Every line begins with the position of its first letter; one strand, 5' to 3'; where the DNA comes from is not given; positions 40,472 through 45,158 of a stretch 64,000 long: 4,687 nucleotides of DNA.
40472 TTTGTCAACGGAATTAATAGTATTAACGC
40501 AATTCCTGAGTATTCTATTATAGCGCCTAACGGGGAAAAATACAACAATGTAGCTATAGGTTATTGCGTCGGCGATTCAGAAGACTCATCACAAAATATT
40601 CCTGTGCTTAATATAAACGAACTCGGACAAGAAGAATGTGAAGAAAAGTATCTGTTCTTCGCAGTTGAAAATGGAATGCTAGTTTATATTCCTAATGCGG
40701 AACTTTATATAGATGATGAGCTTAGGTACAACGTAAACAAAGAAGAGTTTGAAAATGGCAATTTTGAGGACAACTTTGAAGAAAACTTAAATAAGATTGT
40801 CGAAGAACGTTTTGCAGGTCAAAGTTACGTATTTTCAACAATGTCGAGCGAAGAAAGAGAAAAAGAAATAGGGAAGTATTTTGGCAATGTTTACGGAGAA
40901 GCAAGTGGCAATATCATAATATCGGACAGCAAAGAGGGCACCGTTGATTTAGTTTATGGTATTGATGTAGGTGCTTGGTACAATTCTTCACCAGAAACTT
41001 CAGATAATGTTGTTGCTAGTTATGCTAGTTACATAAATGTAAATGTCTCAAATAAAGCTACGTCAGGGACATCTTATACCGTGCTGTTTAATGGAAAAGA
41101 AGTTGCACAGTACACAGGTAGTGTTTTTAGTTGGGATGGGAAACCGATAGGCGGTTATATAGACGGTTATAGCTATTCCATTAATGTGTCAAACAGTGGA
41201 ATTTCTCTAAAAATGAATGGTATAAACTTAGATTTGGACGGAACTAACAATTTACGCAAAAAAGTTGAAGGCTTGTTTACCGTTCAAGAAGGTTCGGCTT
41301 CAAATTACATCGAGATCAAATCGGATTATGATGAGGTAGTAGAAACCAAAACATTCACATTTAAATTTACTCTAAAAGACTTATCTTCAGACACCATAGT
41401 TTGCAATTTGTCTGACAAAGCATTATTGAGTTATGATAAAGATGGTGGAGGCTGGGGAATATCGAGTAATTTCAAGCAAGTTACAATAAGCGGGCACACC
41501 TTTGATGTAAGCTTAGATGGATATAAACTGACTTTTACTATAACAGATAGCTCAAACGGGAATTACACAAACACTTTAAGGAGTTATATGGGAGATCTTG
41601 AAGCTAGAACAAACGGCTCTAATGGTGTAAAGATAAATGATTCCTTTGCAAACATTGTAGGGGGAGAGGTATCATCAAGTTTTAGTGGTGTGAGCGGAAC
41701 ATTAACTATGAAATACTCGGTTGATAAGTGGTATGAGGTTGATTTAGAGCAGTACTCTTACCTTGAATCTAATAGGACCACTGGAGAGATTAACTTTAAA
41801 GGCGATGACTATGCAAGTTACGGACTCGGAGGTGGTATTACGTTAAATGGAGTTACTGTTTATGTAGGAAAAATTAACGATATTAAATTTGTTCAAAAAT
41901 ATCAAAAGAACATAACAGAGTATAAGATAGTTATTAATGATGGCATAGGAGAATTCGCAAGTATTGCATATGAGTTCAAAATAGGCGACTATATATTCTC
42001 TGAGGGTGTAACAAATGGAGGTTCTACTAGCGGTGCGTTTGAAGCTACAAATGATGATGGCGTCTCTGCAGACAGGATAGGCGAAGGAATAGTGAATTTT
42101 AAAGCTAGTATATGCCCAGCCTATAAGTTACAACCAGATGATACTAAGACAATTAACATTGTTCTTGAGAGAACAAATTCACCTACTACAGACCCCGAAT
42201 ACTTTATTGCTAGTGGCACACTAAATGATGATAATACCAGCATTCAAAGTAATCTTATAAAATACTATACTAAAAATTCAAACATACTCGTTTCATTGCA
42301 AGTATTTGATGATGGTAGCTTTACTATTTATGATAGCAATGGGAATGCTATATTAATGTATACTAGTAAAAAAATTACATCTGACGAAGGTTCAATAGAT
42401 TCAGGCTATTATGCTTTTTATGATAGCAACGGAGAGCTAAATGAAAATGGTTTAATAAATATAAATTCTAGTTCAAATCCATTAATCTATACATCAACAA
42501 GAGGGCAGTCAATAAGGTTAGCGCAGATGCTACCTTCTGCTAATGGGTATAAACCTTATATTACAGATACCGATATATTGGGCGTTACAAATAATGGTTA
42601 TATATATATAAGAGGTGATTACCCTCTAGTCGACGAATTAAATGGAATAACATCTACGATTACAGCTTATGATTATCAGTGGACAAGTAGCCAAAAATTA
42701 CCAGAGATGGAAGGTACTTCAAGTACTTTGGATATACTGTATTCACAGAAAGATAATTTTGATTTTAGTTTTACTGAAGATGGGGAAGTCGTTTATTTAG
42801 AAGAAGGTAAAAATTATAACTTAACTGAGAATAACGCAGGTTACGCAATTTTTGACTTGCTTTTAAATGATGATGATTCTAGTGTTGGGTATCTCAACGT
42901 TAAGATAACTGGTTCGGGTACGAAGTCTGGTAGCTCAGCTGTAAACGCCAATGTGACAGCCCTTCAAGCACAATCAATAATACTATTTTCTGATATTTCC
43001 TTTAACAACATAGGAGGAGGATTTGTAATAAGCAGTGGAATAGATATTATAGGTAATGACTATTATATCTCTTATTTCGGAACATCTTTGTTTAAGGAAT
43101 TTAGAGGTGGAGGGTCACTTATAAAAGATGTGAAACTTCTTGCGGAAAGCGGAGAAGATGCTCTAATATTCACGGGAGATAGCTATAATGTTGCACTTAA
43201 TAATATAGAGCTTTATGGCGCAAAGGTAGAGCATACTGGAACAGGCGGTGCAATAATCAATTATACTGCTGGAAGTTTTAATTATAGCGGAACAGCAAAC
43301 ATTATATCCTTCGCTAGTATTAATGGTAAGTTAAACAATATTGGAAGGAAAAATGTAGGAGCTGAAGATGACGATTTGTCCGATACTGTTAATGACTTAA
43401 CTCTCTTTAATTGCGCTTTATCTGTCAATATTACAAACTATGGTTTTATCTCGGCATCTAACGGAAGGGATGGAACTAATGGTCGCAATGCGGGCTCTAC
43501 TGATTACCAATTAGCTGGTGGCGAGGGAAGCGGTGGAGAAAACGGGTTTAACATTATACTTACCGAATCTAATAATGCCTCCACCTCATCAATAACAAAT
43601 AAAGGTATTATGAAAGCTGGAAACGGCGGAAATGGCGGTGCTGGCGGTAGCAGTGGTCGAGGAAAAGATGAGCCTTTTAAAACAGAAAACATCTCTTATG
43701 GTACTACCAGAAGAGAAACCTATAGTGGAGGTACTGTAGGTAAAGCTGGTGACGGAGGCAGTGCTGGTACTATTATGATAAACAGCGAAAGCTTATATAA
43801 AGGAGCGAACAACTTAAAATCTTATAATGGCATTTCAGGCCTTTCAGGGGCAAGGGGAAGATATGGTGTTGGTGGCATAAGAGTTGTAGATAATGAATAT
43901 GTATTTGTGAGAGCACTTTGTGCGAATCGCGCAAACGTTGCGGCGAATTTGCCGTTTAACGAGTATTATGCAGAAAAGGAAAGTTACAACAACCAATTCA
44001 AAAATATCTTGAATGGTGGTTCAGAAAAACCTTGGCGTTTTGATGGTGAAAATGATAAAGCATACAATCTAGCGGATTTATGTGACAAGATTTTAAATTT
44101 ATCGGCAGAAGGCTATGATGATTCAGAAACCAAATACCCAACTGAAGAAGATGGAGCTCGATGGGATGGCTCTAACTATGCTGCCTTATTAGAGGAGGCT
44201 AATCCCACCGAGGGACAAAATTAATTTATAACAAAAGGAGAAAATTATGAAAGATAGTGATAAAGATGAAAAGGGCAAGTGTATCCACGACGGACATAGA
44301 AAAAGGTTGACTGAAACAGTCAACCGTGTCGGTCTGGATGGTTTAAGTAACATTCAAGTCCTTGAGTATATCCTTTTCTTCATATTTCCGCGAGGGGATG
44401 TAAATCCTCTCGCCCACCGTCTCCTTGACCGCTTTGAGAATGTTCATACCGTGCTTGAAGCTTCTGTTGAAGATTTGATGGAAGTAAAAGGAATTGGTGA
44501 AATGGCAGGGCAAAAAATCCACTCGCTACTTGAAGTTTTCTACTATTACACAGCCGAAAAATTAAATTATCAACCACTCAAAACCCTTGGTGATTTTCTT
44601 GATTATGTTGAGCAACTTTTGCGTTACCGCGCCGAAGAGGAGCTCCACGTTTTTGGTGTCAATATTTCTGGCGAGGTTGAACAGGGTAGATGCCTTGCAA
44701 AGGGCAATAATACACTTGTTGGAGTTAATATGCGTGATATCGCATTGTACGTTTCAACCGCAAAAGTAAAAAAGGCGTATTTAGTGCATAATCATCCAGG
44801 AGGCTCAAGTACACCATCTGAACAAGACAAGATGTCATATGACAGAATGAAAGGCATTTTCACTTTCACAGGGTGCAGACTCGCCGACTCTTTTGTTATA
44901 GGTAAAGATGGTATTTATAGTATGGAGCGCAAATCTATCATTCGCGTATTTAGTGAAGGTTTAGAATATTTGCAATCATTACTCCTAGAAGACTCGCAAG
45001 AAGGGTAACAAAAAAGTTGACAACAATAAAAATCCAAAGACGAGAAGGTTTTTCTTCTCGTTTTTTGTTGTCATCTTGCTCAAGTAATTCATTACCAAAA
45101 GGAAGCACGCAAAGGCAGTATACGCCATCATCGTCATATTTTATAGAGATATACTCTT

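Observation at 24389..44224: Single 19.8-kb ORF encoding a roughly 6,600-aa GLUG-repeat lipoprotein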

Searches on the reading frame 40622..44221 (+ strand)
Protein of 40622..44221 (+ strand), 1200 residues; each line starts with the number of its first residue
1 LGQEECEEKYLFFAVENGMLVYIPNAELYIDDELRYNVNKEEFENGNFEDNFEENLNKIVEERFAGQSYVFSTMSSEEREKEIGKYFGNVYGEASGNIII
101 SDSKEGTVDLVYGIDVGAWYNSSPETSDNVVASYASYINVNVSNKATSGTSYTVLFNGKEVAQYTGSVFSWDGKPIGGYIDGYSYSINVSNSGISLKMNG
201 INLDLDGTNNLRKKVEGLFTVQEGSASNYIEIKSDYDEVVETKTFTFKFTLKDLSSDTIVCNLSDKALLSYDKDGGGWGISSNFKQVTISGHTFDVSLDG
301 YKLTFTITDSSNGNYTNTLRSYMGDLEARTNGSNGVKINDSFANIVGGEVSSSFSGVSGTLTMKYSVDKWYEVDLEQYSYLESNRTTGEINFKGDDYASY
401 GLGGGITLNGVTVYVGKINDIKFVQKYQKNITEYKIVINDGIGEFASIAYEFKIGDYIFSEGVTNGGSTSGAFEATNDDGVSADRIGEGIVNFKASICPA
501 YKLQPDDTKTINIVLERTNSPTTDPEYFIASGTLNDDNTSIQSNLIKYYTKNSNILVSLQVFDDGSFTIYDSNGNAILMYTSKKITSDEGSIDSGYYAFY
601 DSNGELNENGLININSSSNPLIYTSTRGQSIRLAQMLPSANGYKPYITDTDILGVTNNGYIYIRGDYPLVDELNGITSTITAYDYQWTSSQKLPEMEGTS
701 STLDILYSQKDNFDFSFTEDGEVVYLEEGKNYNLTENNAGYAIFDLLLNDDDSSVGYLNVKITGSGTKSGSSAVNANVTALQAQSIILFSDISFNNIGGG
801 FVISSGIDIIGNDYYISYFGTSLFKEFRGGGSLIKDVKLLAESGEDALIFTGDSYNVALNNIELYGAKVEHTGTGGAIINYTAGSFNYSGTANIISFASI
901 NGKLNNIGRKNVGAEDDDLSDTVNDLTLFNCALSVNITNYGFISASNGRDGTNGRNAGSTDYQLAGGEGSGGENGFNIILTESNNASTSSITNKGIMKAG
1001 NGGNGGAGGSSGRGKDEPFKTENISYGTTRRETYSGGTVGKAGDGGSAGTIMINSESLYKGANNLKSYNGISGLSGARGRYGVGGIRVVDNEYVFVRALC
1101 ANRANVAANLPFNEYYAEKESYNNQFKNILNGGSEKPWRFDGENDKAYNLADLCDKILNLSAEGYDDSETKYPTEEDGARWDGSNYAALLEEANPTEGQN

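Call 36: find_homologous_proteins(query=A3, max_evalue=0.001)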
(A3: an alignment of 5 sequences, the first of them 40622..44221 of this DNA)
Query A3 (5 sequences): 8000 candidates shared short words with the query, none scored E <= 0.001.

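Call 39: search_solved_structures(query=A3, max_evalue=1)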
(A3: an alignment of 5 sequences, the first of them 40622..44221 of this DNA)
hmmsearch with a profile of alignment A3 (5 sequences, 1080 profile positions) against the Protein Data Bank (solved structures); distinct sequences matched with E-value up to 1: 3.
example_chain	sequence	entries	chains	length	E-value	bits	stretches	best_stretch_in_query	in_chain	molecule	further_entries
5jzl_A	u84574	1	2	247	0.062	14.4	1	414-502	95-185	Green fluorescent protein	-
5jzk_A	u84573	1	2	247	0.063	14.4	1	414-502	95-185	Green fluorescent protein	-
9bcf_A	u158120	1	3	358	0.13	13.4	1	414-502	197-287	Parvalbumin, Green fluorescent protein chimera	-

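Call 64: search_protein_representatives(protein=window:40622-44221:+)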
Query: 1200 residues. Proteins with E-value up to 0.001 (for the whole library): 8; up to 1e-10: 8; up to 1e-30: 5. The best 8 are listed.
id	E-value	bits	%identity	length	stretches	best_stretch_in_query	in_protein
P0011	1.8e-236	804.4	55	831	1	347-1194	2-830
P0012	7.5e-127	441.4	100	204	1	997-1200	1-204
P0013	1.8e-51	191.7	31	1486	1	9-1086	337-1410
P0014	3.1e-45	171.1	43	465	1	728-1092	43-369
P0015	6.7e-39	150.1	59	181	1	997-1200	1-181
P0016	2.4e-18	82.0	31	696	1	568-1132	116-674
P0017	4.6e-18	81.1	28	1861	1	263-1077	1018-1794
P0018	2.3e-16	75.5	35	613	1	780-1094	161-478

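Call 92: predict_structure(alignment_id=A5)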
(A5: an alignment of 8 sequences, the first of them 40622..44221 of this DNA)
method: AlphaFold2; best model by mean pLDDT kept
length: 1200 residues; sequences in the alignment: 8
mean_pLDDT: 41.2   pTM: 0.32
mean pLDDT of the five models: 41.2, 40.9, 39.4, 37.6, 34.6
residues with pLDDT >= 90: 0; 70-90: 96; 50-70: 250; < 50: 854
segments of 3 or more residues with pLDDT < 50: 1-258, 273-276, 328-503, 505-507, 514-526, 551-553, 586-591, 598-785, 797-799, 885-887, 910-922, 955-965, 1011-1038, 1057-1066, 1076-1200
pLDDT, mean of each block of 10 residues (from residue 1): 30 30 37 38 36 38 32 30 28 24 24 23 26 34 39 44 40 39 44 26 25 26 31 41 43 45 56 50 68 69 63 58 56 30 38 32 36 33 34 34 31 30 26 27 27 27 23 22 22 22 47 44 45 57 55 55 57 56 49 51 32 34 31 36 30 25 26 27 24 25 33 38 41 38 30 33 31 24 43 51 59 64 61 69 59 63 67 69 53 76 57 35 66 73 76 48 51 77 64 70 67 31 29 36 70 55 46 48 25 25 29 29 28 26 27 30 29 32 33 36
secondary structure, 60 per line:
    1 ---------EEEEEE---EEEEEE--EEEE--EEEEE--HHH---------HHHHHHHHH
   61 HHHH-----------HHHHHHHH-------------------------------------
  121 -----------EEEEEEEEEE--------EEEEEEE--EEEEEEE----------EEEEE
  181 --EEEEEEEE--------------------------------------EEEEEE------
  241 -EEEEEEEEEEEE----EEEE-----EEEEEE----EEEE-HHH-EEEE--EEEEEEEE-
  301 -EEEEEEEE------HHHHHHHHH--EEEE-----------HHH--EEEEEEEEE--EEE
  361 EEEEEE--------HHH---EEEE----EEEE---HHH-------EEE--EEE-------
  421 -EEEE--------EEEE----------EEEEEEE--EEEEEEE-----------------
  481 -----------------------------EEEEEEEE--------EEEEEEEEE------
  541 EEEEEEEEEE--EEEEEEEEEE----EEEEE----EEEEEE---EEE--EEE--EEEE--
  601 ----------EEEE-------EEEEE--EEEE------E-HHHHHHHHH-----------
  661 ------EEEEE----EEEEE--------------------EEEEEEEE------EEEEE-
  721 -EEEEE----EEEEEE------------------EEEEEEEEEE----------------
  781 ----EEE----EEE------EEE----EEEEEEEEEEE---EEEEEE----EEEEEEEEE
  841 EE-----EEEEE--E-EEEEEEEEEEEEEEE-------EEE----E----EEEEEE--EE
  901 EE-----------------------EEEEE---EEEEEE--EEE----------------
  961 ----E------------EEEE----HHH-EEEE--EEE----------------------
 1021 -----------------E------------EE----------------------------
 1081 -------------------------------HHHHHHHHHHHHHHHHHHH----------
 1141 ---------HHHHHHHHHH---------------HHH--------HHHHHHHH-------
elements in order (helices of 4 or more, strands of 3 or more residues): E10-15 E19-24 E27-30 E33-37 H52-64 H76-83 E132-141 E150-156 E159-165 E176-180 E183-190 E229-234 E242-253 E258-261 E267-272 E277-280 E286-289 E292-299 E302-309 H316-324 E327-330 E347-355 E358-366 E381-384 E389-392 E406-408 E411-413 E422-425 E434-437 E448-454 E457-463 E510-517 E526-534 E541-550 E553-562 E567-571 E576-581 E585-587 E590-592 E595-598 E611-614 E622-626 E629-632 H641-649 E667-671 E676-680 E701-708 E715-719 E722-726 E731-736 E755-764 E785-787 E792-794 E801-803 E808-818 E822-827 E832-842 E848-852 E857-871 E879-881 E891-896 E899-902 E926-930 E934-939 E942-944 E978-981 E990-993 E996-998 H1112-1130 H1150-1159 H1186-1193

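Call 95: fold_search(model_id=the predicted structure, library=pdb)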
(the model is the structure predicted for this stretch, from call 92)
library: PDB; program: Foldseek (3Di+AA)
matches with E <= 10: 285; with E <= 0.001: 0
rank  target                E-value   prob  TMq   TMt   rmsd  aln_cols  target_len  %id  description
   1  9g2h_A                1.8e-02  0.08  0.06  0.05  26.8       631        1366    8  Mouse Teneurin2 dimer variant A1B0 (released 2026-01-21)
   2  9ltj_B                8.1e-02  0.06  0.07  0.09  24.4       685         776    9  Cryo-EM structure of DDB1-DDA1-DET1 complex (released 2026-01-28)
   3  5b2a                  9.0e-02  0.60  0.05  0.19  10.3       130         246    8  Crystal structure of a mutant of OspA (released 2017-01-18)
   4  3cka_A                9.5e-02  0.30  0.04  0.13  12.0       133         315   10  The crystal structure of OspA mutant (released 2009-03-17)
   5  6ue5_B                9.5e-02  0.07  0.05  0.06  25.0       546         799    9  Crystal structure of full-length human DCAF15-DDB1-deltaPBP-DDA1-RBM39 in complex with 4-(aminomethyl)-N-(3-cyano-4-me (released 2019-12-18)
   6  6bn7_A                1.2e-01  0.06  0.06  0.09  25.3       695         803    8  Crystal structure of DDB1-CRBN-BRD4(BD1) complex bound to dBET23 PROTAC. (released 2018-05-30)
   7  8fjp_A                1.3e-01  0.03  0.04  0.03  29.5       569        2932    9  Cryo-EM structure of native mosquito salivary gland surface protein 1 (SGS1) (released 2023-03-01)
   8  6q0w_A                1.5e-01  0.05  0.06  0.09  24.5       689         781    9  Structure of DDB1-DDA1-DCAF15 complex bound to Indisulam and RBM39 (released 2019-11-13)
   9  6kk9_B                1.9e-01  0.28  0.05  0.22  11.8       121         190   12  A Crystal structure of OspA mutant (released 2020-07-29)
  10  5zn6_G                2.1e-01  0.30  0.04  0.07  12.2       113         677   11  Crystal structure of GH31 alpha-xylosidase from a soil metagenome (released 2019-04-10)
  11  5zn6_B                2.4e-01  0.28  0.04  0.07  12.3       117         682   11  Crystal structure of GH31 alpha-xylosidase from a soil metagenome (released 2019-04-10)
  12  9lto_S                2.4e-01  0.04  0.06  0.08  26.1       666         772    8  Cryo-EM structure of DDB1-DDA1-DET1-Ube2e2 complex (released 2026-01-28)
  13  3aum                  2.5e-01  0.33  0.05  0.19  10.7       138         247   12  Crystal structure of OspA mutant (released 2012-02-15)
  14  8u16_B                2.5e-01  0.03  0.06  0.07  24.1       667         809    9  The ternary complex structure of DDB1-CRBN-SALL4(ZF1,2)-short bound to Pomalidomide (released 2023-12-27)
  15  5zn6_E                2.6e-01  0.23  0.04  0.06  14.5       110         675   13  Crystal structure of GH31 alpha-xylosidase from a soil metagenome (released 2019-04-10)
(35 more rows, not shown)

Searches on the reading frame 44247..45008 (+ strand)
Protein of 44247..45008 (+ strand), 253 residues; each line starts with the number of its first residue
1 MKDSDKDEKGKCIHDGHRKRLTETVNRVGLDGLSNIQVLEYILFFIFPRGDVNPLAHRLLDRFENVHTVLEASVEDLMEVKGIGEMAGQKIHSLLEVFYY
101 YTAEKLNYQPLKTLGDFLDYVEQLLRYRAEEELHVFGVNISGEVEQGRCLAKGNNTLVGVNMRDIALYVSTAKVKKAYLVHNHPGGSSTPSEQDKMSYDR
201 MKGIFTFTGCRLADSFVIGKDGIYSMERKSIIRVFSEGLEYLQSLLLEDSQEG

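Call 10: search_protein_families(library=pfam, proteins=[window:44247-45008:+], max_evalue=0.001)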
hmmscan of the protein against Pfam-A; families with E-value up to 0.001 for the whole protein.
window:44247-45008:+ (253 aa): 4 families
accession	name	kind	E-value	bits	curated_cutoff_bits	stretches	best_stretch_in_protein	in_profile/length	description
PF04002.20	RadC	-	7.5e-18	65.1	22.1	1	115-229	5-119/121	RadC-like JAB domain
PF12826.13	HHH_2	-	1.7e-05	25.3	27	1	55-93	15-53/64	Helix-hairpin-helix motif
PF20582.4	UPF0758_N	-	0.00012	22.5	27.1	1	23-86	12-74/77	UPF0758 N-terminal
PF14520.12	HHH_5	-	0.00043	21.1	27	1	55-91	14-51/57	Helix-hairpin-helix domain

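Call 11: search_protein_families(library=ncbifam, proteins=[window:44247-45008:+], max_evalue=0.01)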
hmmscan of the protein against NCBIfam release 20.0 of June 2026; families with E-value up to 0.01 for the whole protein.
window:44247-45008:+ (253 aa): 7 families
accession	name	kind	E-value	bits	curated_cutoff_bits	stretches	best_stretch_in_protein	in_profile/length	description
NF000642.1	PRK00024.1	equivalog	4.3e-30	105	180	1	25-231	4-211/212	RadC family protein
TIGR00608.1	radc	subfamily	3.6e-25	89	133.85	1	23-231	4-217/218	RadC family protein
NF010337.0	PRK13766.1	equivalog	1.9e-07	29.6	610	1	55-99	735-779/781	Hef nuclease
NF010009.0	PRK13482.1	equivalog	1.1e-05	24.8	201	1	55-96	304-345/357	DNA integrity scanning diadenylate cyclase DisA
NF011262.0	PRK14668.1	equivalog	6e-05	21.6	544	1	55-93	537-575/577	excinuclease ABC subunit C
NF001824.0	PRK00558.1-5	equivalog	0.0029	16.1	451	1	57-96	606-645/652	excinuclease ABC subunit UvrC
NF011260.0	PRK14666.1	equivalog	0.0045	15.7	649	1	55-98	648-692/698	excinuclease ABC subunit C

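Call 18: find_encoding_contigs(protein=window:44247-45008:+, flank=3000, max_places=4)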
Protein window:44247-45008:+ (253 aa): 15 contigs read that carry it; 4 places shown.
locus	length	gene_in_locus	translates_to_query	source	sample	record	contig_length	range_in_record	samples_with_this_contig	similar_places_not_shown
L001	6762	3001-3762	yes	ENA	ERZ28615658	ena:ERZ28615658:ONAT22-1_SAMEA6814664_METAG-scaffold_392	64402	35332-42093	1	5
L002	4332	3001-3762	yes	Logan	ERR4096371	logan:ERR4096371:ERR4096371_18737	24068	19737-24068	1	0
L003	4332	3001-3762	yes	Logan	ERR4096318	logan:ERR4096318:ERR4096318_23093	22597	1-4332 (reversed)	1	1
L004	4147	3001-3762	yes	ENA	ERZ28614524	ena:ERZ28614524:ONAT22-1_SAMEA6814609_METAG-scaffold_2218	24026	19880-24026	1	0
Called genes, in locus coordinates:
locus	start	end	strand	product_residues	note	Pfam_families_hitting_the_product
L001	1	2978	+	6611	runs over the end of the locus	-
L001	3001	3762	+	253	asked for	PF04002:RadC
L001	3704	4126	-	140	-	-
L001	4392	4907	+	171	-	-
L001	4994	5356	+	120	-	-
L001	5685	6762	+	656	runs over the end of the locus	PF00270:DEAD (faint), PF04851:ResIII, PF17757:UvrB_inter, PF27431:UvrB_3rd, PF00271:Helicase_C, PF12344:UvrB, PF02151:UVR (weak)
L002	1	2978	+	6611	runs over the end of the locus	-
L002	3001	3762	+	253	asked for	PF04002:RadC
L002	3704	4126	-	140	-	-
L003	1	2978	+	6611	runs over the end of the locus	-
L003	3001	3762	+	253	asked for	PF04002:RadC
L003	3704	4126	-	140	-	-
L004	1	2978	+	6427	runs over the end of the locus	-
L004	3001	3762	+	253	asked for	PF04002:RadC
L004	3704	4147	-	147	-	?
